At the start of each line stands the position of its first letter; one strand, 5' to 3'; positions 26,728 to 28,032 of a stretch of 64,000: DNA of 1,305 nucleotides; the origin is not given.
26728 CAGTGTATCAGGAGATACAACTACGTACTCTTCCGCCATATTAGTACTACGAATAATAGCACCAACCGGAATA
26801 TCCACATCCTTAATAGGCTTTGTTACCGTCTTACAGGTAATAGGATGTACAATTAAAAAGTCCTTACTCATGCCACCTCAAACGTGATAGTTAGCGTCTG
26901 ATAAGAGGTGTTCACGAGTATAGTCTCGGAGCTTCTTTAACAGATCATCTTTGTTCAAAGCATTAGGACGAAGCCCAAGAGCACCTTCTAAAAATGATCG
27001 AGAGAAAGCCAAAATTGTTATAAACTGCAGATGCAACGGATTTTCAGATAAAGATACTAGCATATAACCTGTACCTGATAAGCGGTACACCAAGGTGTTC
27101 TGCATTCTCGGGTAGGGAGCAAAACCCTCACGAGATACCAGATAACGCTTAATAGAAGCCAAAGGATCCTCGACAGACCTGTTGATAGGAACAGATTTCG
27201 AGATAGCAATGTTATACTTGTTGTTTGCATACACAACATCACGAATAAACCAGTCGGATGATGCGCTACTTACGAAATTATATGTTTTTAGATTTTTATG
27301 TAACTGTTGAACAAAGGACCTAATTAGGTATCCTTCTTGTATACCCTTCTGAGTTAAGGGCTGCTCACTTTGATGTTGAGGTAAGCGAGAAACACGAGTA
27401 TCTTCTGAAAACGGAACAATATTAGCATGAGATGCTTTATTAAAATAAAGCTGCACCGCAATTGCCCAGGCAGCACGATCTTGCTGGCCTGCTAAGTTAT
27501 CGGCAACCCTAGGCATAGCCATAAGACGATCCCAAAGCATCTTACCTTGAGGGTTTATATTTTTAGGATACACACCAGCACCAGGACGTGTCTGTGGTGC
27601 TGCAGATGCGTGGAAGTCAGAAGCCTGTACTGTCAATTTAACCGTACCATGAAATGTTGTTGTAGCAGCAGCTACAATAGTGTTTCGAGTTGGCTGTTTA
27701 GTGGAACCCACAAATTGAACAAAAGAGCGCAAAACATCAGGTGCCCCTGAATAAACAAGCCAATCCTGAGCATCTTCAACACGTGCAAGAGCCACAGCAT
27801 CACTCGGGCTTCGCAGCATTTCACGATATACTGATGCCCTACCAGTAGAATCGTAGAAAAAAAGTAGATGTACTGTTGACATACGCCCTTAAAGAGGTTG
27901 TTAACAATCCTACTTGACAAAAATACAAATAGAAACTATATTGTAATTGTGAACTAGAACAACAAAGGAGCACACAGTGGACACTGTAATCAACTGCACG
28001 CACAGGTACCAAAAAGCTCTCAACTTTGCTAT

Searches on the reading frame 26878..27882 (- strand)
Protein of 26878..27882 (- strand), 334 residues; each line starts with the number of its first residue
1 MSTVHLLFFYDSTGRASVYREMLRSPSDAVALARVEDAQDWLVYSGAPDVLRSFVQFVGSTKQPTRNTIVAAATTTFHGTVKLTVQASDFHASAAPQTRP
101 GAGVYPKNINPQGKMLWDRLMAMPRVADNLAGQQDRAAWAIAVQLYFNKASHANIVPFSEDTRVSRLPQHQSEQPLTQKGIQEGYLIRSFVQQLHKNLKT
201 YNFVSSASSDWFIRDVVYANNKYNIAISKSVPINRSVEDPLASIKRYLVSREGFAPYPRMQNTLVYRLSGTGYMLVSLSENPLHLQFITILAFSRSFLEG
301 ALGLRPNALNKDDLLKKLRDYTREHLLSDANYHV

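Call 10: search_protein_families(library=phrogs, proteins=[window:26878-27882:-], max_evalue=0.001)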
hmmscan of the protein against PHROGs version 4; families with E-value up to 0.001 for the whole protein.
window:26878-27882:- (334 aa): 0 families

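Call 85: find_related_loci(query=A9, collection=viral_contigs, flank=10000)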
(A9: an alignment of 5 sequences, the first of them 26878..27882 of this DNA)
Query A9 (334 aa) in viral_contigs; peptide patterns used: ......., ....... (x = any residue, [..] = any of these).
184 stretches matched a pattern, but none encodes a relative of the query by tblastn (E <= 1e-3).

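Call 86: search_dna_similar(query=window:26878-27882:-, collection=phages, mode=protein, max_rows=10, max_evalue=0.001)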
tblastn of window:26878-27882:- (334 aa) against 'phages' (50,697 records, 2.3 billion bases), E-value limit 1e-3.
No match.
